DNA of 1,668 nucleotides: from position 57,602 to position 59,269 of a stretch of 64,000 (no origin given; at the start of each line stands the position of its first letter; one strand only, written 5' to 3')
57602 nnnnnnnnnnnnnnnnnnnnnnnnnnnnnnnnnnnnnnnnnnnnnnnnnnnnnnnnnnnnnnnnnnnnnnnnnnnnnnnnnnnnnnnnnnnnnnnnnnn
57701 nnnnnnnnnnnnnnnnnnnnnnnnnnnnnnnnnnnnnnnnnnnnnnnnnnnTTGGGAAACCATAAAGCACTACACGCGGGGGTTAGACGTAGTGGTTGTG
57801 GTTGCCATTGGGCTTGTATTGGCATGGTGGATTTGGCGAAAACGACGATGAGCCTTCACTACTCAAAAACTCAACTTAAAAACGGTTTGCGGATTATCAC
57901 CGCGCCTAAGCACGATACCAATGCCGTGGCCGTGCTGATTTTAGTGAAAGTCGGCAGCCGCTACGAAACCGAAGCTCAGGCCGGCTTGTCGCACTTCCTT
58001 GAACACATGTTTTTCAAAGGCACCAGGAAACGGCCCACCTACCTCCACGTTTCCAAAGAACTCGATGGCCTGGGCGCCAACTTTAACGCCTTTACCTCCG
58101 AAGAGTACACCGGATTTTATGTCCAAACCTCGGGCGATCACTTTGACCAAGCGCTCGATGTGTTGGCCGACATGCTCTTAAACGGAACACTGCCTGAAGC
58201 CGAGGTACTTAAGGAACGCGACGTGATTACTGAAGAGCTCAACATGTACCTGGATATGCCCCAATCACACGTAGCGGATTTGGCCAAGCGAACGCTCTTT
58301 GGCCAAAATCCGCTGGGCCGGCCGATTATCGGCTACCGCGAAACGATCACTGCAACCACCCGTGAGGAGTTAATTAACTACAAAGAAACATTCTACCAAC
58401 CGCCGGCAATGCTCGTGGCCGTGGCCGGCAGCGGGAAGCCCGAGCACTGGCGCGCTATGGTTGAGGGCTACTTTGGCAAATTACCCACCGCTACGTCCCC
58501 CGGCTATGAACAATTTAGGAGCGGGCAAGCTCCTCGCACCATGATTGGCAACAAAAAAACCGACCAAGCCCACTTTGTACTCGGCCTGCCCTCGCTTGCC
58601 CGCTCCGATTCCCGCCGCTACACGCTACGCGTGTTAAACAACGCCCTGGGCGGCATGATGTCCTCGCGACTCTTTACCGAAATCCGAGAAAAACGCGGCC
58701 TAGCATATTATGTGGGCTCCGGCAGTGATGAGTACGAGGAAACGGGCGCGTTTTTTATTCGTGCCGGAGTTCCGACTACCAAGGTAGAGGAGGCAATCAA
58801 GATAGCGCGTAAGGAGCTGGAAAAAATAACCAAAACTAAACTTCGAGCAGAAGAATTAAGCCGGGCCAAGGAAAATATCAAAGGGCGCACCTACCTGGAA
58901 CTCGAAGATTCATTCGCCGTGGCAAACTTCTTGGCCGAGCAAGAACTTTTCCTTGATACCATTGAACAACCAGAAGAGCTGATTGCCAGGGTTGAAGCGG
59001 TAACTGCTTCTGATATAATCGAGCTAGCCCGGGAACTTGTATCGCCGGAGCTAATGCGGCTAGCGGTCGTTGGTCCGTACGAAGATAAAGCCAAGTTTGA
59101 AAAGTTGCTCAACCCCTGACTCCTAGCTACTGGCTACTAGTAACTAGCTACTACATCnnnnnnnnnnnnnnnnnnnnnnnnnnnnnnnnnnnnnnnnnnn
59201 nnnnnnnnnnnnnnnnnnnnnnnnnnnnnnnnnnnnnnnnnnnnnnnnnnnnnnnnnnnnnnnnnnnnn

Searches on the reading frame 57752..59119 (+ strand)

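Call 81: search_protein_families(library=pfam, proteins=[window:57752-59119:+], max_evalue=0.00001)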
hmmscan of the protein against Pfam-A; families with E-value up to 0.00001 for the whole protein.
window:57752-59119:+ (455 aa): 2 families
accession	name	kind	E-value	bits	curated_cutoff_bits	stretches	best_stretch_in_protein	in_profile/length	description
PF05193.26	Peptidase_M16_C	-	1.4e-44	152.6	23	1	203-375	3-180/181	Peptidase M16 inactive domain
PF00675.25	Peptidase_M16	-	1.1e-38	132.9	22.3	1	48-194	2-147/149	Insulinase (Peptidase family M16)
